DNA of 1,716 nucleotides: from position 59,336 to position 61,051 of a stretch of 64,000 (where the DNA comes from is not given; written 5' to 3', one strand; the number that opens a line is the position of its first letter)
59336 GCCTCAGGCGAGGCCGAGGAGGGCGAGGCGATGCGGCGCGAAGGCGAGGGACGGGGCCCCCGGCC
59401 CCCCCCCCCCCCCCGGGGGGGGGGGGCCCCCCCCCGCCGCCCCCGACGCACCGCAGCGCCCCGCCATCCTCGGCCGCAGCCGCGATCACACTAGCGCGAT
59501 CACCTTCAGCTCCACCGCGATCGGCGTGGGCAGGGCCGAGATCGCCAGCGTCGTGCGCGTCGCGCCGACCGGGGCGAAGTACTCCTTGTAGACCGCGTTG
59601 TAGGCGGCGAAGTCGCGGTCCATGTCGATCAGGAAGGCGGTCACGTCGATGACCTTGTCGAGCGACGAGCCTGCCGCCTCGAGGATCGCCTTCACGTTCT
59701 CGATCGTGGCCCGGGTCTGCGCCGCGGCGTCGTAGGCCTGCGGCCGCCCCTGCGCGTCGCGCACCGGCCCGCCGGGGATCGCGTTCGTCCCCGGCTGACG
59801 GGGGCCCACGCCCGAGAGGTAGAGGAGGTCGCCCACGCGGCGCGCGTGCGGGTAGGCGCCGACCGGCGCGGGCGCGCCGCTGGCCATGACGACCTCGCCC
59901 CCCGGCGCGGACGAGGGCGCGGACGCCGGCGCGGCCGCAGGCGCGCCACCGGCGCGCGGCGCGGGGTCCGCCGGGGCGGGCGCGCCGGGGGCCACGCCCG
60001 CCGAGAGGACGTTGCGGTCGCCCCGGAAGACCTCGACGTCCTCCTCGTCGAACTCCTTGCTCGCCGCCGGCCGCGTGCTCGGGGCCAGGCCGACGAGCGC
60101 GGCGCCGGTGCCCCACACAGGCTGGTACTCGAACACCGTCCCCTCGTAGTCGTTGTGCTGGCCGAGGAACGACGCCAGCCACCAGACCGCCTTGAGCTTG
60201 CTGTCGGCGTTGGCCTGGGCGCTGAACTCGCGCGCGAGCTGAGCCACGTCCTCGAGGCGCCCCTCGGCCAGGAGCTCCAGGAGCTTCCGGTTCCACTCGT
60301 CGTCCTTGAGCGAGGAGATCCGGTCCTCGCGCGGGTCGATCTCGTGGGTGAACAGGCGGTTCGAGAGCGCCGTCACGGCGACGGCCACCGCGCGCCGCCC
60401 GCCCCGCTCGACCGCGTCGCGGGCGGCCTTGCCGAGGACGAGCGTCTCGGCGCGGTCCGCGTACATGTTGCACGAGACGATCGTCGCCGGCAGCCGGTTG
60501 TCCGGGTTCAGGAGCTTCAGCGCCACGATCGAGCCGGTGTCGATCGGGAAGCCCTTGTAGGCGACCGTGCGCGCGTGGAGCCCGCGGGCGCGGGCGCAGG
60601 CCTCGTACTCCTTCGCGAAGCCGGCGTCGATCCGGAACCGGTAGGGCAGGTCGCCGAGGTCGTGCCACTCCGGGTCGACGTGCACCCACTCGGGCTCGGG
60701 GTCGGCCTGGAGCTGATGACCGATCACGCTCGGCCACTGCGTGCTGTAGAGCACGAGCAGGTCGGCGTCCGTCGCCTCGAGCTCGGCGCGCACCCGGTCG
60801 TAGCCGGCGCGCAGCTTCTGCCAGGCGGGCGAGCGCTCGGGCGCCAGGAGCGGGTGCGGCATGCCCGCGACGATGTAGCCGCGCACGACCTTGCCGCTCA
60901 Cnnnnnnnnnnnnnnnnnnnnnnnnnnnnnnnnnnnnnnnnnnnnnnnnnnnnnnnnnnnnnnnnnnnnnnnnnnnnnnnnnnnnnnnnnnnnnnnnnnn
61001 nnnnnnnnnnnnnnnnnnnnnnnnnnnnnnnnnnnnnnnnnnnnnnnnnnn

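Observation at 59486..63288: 2-aminophenol-type meta-cleavage operon (ALDH, AmnB, AmnA) with the alpha subunit fused to a RidA deaminase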

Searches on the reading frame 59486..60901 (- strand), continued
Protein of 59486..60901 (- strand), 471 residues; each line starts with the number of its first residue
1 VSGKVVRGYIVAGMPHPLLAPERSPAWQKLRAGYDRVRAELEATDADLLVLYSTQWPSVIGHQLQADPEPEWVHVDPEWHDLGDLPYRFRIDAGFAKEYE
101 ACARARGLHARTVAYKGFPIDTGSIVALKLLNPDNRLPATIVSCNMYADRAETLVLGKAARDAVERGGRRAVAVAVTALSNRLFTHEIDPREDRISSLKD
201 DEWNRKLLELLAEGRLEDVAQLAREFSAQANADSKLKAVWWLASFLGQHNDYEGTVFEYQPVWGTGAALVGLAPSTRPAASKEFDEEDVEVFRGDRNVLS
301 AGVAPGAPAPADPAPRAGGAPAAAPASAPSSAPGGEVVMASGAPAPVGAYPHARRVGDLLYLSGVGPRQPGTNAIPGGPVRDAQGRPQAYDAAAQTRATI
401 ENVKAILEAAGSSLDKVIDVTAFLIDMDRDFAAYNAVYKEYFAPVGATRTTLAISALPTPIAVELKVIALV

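Call 67: fold_search(model_id=the predicted structure, library=pdb)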
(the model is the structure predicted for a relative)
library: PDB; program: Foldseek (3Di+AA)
matches with E <= 10: 1310; with E <= 0.001: 93
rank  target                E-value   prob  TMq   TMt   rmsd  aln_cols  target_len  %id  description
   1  7bip_A                5.2e-14  1.00  0.61  0.75   5.7       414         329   17  Crystal structure of monooxygenase RslO1 from Streptomyces bottropensis (released 2021-01-20)
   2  2i7g_A                1.5e-13  1.00  0.55  0.65   8.1       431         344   15  Crystal Structure of Monooxygenase from Agrobacterium tumefaciens (released 2006-10-03)
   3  2i7g_B                1.7e-13  1.00  0.57  0.67   6.8       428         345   14  Crystal Structure of Monooxygenase from Agrobacterium tumefaciens (released 2006-10-03)
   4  8cbb_A                1.9e-13  1.00  0.56  0.67   7.7       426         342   17  Structure of homodimeric luciferase from Enhygromyxa salina (released 2024-02-07)
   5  8cbb_C                4.1e-13  1.00  0.59  0.67   5.9       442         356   16  Structure of homodimeric luciferase from Enhygromyxa salina (released 2024-02-07)
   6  8cbb_D                4.6e-13  1.00  0.60  0.72   6.1       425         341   17  Structure of homodimeric luciferase from Enhygromyxa salina (released 2024-02-07)
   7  8cbb_B                6.9e-13  1.00  0.60  0.70   6.2       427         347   17  Structure of homodimeric luciferase from Enhygromyxa salina (released 2024-02-07)
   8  1luc_A                3.0e-12  1.00  0.58  0.72   6.7       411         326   13  BACTERIAL LUCIFERASE (released 1996-12-07)
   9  4us5_C                4.0e-12  1.00  0.46  0.56  11.2       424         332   16  Crystal Structure of apo-MsnO8 (released 2014-07-16)
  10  1nqk                  6.4e-12  1.00  0.49  0.58   7.4       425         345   14  Structural Genomics, Crystal structure of Alkanesulfonate monooxygenase (released 2003-09-23)
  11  6ket_B                1.3e-11  1.00  0.57  0.69   8.1       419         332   14  Flavin-utilizing Monooxygenase (OX) Domain of Hybrid Polyketide/Non-Ribosomal Peptide Synthetase (released 2019-09-25)
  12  1luc_B                1.5e-11  1.00  0.55  0.68   6.9       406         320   12  BACTERIAL LUCIFERASE (released 1996-12-07)
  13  4uwm_A                2.9e-11  1.00  0.57  0.64   8.5       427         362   14  Type II Baeyer-Villiger monooxygenase.The oxygenating constituent of 3,6-diketocamphane monooxygenase from CAM plasmid (released 2015-08-26)
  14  3fgc_A                3.3e-11  1.00  0.59  0.69   7.7       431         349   12  Crystal Structure of the Bacterial Luciferase:Flavin Complex Reveals the Basis of Intersubunit Communication (released 2009-05-26)
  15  5aec_B                3.3e-11  1.00  0.58  0.65   8.0       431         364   14  Type II Baeyer-Villiger monooxygenase.The oxygenating constituent of 3,6-diketocamphane monooxygenase from CAM plasmid (released 2015-09-09)
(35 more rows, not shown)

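Call 71: search_solved_structures(query=L082:3779-4915:+, max_evalue=1e-15, show_alignments=3)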
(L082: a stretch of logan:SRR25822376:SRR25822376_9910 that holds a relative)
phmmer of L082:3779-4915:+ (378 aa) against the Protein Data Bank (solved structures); distinct sequences matched with E-value up to 1e-15: 7.
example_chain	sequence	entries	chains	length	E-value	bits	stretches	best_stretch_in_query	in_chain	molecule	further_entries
8cly_AAA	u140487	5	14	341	6e-19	71.1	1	50-307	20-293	Putative L-asparaginase II protein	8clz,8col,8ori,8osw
9thy_A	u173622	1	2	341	2e-18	69.4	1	52-307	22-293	L-asparaginase II protein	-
7os3_AAA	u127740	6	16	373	3.3e-16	62.1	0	47-293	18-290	L-asparaginase II protein | L-asparaginase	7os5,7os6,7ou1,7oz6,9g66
9g67_A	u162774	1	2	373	5e-16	61.5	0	47-293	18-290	L-asparaginase II protein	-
8rud_A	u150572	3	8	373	6.7e-16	61.1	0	47-293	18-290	L-asparaginase II protein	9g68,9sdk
9qcu_A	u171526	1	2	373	8.8e-16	60.7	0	47-293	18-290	L-asparaginase II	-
9qcy_A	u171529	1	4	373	8.9e-16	60.7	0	47-293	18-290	L-asparaginase II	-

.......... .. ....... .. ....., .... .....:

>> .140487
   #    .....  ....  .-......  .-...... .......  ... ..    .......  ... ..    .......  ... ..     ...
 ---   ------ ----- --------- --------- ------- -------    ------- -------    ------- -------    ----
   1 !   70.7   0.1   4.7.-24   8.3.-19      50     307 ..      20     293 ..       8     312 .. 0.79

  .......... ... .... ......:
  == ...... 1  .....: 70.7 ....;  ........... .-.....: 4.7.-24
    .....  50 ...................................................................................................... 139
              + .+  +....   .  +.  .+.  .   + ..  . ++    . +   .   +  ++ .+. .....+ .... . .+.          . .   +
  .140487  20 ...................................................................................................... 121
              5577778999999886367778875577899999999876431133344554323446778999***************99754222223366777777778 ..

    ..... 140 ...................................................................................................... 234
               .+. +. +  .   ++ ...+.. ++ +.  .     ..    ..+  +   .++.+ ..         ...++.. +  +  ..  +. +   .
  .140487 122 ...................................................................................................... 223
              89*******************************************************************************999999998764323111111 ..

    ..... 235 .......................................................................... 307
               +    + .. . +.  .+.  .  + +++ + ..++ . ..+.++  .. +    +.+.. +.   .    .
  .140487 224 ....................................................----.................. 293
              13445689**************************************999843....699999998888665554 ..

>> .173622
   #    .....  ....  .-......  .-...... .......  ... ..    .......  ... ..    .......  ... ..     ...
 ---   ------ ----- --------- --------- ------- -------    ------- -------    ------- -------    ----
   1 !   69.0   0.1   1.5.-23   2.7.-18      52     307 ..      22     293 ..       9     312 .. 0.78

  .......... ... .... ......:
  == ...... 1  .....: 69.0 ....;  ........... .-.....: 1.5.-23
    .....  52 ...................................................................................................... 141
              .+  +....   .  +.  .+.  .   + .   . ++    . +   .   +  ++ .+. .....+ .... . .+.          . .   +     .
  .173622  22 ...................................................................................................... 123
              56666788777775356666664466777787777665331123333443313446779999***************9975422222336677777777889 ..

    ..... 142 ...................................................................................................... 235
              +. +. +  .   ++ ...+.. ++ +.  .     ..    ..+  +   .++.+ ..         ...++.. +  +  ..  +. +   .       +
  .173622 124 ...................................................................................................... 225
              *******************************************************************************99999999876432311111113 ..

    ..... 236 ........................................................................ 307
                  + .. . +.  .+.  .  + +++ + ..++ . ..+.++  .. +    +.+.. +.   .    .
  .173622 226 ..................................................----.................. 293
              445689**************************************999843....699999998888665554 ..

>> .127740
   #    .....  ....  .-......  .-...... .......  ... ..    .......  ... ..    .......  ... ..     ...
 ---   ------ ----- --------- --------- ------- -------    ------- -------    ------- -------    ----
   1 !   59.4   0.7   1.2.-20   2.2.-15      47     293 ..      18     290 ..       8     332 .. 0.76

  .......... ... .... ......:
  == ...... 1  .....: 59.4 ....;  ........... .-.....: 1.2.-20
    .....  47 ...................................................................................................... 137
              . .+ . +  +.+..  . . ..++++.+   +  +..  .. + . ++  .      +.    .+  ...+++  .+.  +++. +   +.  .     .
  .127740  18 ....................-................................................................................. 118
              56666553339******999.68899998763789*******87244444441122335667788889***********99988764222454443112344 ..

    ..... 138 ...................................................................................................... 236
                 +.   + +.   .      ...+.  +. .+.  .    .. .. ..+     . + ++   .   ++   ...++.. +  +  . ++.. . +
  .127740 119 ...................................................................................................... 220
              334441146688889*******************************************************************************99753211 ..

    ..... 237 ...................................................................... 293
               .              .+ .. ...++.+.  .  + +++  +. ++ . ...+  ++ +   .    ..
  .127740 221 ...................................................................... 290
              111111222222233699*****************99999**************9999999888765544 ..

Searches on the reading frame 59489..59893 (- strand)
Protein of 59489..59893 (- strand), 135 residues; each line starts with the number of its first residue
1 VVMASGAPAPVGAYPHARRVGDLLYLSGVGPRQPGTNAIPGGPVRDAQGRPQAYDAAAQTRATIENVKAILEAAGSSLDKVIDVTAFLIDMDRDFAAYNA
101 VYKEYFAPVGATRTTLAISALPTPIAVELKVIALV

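Call 31: search_solved_structures(query=window:59489-59893:-, max_evalue=1e-10, show_alignments=4)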
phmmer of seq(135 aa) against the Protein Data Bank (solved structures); distinct sequences matched with E-value up to 1e-10: 37.
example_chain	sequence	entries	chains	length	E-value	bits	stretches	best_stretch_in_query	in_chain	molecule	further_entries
6izh_A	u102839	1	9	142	1.3e-27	99.7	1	4-133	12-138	2-aminomuconate deaminase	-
2dyy_A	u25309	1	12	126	1e-21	80.6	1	1-133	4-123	UPF0076 protein PH0854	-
2csl_A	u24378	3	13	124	2e-20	76.4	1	4-134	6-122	protein translation initiation inhibitor | translation initiation inhibitor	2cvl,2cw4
1jd1_A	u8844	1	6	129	2.3e-18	69.8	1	2-133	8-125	HYPOTHETICAL 13.9 KDA PROTEIN IN FCY2-PET117 INTERGENIC REGION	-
8v8r_A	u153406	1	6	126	5.3e-18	68.6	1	5-133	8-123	Enamine/imine deaminase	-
1x25_A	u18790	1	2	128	1e-17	67.7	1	3-132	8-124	Hypothetical UPF0076 protein ST0811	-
1xrg_A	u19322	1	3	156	4.4e-17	65.6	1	2-134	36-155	Putative translation initiation inhibitor, yjgF family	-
2cwj_A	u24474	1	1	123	2.4e-15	60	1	6-131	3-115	putative endonuclease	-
2b33_A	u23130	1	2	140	1.2e-14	57.8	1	5-134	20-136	protein synthesis inhibitor, putative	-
3l7q_A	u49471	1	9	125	1.2e-14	57.8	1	6-133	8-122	Putative translation initiation inhibitor, aldR regulator-like protein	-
1qd9_A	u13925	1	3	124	2.7e-14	56.7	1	5-135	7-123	PURINE REGULATORY PROTEIN YABJ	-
5y6u_A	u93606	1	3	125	2.8e-14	56.6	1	5-135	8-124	YabJ protein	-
5yu2_A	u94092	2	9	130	2.8e-14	56.6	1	7-133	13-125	Translation initiation inhibitor homologue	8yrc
7cd2_A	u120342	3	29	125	7.1e-14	55.3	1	5-135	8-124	YabJ protein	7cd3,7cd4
1qu9_A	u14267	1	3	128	9e-14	55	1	4-134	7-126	YJGF PROTEIN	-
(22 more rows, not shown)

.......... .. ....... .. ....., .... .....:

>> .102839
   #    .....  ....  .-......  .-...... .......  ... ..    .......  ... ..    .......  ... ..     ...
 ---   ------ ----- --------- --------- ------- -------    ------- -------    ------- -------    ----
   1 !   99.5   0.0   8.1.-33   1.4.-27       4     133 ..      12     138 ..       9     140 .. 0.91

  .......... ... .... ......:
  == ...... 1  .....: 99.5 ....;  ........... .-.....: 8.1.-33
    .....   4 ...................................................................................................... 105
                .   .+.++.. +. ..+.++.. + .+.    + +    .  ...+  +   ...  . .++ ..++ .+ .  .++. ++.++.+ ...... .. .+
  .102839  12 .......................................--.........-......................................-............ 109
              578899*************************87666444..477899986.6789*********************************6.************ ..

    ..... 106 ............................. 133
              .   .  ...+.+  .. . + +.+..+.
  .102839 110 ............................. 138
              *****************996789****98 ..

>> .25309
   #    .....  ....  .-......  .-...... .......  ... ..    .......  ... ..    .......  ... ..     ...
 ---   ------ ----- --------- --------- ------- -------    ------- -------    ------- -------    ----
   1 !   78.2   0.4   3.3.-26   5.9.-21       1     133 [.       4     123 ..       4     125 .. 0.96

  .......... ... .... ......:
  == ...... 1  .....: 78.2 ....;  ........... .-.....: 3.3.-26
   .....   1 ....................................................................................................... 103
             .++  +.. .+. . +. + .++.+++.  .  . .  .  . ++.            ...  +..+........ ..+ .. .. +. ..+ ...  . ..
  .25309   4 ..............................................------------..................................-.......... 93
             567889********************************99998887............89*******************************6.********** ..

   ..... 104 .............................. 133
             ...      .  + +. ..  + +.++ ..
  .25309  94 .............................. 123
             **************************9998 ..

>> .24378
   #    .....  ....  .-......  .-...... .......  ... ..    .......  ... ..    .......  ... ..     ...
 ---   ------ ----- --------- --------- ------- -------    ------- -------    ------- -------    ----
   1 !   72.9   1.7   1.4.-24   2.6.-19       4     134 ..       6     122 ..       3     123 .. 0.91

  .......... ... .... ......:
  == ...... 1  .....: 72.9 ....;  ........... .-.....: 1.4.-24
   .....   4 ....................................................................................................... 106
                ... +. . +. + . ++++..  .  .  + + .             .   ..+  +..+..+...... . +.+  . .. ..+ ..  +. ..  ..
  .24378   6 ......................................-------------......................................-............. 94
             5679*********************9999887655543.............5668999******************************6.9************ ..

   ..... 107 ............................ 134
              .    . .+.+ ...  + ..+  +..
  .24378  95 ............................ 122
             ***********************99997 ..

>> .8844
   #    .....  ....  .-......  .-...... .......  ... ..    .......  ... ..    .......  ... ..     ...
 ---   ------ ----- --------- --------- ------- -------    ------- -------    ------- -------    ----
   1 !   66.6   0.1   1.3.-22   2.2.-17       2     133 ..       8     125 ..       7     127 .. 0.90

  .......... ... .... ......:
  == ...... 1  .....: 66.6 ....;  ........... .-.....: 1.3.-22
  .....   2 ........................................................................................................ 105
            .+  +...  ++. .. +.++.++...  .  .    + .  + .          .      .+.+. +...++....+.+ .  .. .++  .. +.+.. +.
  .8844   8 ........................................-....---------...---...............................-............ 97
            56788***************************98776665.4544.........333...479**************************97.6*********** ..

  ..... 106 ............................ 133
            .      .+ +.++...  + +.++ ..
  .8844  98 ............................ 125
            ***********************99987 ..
